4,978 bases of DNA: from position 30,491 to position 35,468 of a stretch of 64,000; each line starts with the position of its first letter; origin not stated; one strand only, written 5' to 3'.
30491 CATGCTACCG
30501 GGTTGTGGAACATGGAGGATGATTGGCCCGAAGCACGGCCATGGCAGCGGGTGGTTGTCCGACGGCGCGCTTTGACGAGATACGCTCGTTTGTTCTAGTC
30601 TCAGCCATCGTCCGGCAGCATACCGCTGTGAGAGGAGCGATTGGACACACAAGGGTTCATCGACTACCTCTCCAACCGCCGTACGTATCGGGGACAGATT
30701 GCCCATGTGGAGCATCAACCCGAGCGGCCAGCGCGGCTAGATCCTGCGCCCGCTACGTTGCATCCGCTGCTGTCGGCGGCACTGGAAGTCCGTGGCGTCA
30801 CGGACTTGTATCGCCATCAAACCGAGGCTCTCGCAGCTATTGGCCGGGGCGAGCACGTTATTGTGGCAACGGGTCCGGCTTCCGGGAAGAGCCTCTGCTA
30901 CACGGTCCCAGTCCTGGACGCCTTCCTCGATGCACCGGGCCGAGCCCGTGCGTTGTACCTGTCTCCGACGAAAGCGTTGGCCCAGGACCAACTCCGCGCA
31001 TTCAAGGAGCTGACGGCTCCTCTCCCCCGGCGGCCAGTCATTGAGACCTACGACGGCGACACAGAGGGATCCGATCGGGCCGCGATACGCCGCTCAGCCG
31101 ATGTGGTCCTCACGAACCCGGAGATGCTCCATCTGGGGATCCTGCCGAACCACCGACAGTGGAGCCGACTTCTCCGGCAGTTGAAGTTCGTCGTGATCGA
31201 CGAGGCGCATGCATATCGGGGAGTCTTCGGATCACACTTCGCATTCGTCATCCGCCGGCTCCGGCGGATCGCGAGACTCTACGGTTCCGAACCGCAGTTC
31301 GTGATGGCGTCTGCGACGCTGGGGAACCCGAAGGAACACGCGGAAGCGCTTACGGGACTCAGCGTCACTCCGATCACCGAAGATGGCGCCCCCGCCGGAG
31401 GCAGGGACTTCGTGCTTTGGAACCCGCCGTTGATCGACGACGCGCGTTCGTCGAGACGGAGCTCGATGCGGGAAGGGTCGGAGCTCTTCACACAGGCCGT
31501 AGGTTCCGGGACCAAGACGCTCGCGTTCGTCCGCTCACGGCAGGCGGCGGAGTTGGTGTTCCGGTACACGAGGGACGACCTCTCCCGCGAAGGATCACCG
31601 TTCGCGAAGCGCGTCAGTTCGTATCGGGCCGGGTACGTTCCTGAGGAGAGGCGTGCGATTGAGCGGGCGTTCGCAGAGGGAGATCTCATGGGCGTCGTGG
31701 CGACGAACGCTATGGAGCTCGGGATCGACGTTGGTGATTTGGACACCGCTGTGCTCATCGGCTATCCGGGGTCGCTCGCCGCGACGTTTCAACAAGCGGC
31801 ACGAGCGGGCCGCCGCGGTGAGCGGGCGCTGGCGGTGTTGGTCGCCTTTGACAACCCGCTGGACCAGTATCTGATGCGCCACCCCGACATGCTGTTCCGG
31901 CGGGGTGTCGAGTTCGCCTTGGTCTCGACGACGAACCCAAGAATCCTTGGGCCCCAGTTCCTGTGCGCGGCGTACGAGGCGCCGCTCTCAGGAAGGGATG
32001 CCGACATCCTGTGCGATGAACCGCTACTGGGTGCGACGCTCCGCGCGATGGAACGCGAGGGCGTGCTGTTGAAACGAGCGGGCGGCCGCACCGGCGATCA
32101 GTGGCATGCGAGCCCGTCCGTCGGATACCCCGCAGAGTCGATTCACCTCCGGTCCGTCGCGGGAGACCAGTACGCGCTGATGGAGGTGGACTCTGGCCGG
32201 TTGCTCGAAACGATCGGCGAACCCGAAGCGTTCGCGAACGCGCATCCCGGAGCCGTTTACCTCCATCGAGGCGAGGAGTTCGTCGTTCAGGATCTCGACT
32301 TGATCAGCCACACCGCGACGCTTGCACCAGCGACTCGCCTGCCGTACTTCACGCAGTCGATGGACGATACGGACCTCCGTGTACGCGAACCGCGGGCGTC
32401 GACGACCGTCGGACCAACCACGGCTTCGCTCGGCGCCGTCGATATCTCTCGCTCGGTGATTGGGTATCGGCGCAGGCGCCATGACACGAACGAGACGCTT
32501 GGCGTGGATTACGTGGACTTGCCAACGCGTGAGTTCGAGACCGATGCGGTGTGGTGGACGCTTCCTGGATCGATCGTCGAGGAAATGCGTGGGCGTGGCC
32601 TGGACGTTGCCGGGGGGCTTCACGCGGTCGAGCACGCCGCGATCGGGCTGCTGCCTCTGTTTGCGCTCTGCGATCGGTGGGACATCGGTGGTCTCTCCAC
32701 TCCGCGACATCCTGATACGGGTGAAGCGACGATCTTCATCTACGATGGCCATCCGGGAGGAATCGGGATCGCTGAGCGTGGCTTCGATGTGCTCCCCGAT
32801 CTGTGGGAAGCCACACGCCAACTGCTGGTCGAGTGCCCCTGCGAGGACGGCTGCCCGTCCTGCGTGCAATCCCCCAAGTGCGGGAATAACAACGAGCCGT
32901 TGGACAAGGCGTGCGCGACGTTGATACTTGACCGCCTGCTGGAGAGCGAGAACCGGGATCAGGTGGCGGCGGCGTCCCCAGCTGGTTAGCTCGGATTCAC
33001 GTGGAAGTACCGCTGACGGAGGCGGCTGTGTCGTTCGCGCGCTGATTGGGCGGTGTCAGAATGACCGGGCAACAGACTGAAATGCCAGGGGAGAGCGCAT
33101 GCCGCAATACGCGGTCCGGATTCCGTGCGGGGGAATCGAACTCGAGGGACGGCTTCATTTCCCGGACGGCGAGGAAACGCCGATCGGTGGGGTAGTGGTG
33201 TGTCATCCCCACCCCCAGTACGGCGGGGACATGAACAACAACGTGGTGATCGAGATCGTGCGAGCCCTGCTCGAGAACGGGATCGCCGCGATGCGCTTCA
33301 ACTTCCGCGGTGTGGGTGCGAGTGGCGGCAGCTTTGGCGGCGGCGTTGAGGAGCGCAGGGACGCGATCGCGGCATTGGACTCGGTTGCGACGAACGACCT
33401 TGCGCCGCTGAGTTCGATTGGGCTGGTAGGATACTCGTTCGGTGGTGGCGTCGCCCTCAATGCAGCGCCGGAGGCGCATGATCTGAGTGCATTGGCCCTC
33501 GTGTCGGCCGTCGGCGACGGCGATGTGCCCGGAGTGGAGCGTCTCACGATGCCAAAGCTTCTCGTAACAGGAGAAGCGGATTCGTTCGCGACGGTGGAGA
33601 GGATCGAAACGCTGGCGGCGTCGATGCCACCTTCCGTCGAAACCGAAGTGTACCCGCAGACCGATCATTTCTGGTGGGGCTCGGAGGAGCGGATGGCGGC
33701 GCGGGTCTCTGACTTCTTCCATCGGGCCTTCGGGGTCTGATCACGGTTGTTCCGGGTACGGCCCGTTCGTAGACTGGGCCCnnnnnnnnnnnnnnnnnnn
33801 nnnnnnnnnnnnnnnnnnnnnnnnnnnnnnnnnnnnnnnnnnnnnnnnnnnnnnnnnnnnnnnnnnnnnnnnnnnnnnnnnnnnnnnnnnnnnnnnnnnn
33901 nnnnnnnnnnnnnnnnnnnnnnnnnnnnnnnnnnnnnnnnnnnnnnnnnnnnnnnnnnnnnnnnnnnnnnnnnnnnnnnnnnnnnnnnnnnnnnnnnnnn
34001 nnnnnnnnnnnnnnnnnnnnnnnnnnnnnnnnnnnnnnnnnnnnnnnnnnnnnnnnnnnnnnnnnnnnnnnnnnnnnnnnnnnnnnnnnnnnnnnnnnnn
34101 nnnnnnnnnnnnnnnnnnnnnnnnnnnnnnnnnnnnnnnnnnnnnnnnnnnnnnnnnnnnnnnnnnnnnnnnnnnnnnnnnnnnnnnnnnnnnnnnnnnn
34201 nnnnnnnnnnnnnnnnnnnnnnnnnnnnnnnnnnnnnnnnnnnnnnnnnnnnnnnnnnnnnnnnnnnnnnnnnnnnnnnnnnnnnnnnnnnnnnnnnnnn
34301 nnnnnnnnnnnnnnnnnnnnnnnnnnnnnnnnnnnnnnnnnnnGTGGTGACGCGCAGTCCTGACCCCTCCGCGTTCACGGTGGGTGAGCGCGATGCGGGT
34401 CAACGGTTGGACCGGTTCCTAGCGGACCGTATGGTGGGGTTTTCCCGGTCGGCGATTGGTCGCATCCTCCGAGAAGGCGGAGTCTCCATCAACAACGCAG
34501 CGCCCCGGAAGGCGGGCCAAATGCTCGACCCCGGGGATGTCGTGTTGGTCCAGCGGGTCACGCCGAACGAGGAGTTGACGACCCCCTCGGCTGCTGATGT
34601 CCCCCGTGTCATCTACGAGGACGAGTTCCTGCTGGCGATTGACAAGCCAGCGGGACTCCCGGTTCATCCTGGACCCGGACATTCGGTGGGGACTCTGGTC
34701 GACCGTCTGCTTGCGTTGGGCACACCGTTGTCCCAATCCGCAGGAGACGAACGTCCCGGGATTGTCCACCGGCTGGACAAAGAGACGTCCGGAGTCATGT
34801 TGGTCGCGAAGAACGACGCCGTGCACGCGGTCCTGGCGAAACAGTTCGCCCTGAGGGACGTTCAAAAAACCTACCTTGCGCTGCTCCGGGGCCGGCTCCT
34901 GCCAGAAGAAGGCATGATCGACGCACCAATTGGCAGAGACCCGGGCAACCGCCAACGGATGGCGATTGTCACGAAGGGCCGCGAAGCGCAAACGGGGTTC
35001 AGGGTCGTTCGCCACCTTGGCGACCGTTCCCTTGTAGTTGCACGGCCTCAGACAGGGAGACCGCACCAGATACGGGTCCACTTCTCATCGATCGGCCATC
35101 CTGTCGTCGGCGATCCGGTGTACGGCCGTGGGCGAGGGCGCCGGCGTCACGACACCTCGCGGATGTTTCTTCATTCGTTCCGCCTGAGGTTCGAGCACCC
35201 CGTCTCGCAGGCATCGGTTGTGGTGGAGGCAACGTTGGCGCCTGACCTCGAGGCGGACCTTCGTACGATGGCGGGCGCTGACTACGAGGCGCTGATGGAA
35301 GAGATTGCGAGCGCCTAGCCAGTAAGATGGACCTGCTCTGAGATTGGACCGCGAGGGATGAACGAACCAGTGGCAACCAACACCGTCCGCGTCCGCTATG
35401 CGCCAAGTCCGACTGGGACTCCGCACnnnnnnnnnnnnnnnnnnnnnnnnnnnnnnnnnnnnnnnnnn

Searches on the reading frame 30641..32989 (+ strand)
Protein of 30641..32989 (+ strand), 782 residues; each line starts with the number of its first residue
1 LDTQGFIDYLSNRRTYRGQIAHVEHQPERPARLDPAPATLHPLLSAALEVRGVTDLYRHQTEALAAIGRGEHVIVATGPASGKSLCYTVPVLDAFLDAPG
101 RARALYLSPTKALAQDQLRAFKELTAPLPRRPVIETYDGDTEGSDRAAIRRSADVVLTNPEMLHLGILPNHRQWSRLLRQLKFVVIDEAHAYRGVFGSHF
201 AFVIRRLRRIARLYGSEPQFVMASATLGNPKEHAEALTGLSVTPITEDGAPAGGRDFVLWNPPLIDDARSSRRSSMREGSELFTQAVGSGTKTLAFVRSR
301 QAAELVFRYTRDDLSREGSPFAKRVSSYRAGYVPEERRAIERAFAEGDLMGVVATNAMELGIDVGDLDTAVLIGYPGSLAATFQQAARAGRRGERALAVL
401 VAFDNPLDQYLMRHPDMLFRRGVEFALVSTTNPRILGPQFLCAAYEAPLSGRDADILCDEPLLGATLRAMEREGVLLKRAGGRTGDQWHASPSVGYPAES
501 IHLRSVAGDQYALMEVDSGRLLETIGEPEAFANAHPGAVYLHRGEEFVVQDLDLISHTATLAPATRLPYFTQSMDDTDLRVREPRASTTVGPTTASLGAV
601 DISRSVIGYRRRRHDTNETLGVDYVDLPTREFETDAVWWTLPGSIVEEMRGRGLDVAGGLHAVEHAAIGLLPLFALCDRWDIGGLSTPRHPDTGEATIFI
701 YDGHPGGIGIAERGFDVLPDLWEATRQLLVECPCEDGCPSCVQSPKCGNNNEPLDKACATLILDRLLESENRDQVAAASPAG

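Call 9: search_protein_families(library=pfam, proteins=[window:30641-32989:+], max_evalue=0.01)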
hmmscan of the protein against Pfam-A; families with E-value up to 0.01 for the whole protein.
window:30641-32989:+ (782 aa): 5 families
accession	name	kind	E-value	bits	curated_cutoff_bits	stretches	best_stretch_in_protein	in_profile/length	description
PF00270.35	DEAD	-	9.9e-33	113.7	26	1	58-230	2-164/167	DEAD/DEAH box helicase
PF09369.15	MZB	-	7.1e-25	88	24.2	1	663-742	1-80/80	MrfA Zn-binding domain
PF00271.37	Helicase_C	-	1.5e-11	44.9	23.5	1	288-393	13-110/110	Helicase conserved C-terminal domain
PF04851.21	ResIII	-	4e-05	24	22.5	1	56-194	4-139/164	Type III restriction enzyme, res subunit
PF22982.3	WHD_HRQ1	-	0.00022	22.6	27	1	429-505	2-69/70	ATP-dependent helicase HRQ1, winged helix domain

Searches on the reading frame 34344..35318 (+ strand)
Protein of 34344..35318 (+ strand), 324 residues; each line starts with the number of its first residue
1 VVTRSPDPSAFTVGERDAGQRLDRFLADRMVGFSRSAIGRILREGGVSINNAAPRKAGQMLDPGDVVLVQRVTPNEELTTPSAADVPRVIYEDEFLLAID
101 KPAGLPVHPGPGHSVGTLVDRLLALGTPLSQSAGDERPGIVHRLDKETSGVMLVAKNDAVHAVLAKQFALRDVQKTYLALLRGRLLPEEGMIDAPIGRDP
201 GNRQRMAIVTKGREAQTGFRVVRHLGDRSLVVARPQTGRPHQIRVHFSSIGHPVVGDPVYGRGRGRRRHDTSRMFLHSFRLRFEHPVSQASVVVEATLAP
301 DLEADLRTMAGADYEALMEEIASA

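Call 9: search_protein_families(library=pfam, proteins=[window:34344-35318:+], max_evalue=0.01)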
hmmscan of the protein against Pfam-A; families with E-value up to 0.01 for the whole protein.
window:34344-35318:+ (324 aa): 2 families
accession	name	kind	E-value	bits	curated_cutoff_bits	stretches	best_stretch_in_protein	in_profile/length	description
PF00849.27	PseudoU_synth_2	-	4e-33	115.2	26.8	1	96-249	2-152/152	RNA pseudouridylate synthase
PF01479.30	S4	-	2.8e-06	27.4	22.8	1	20-67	1-48/48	S4 domain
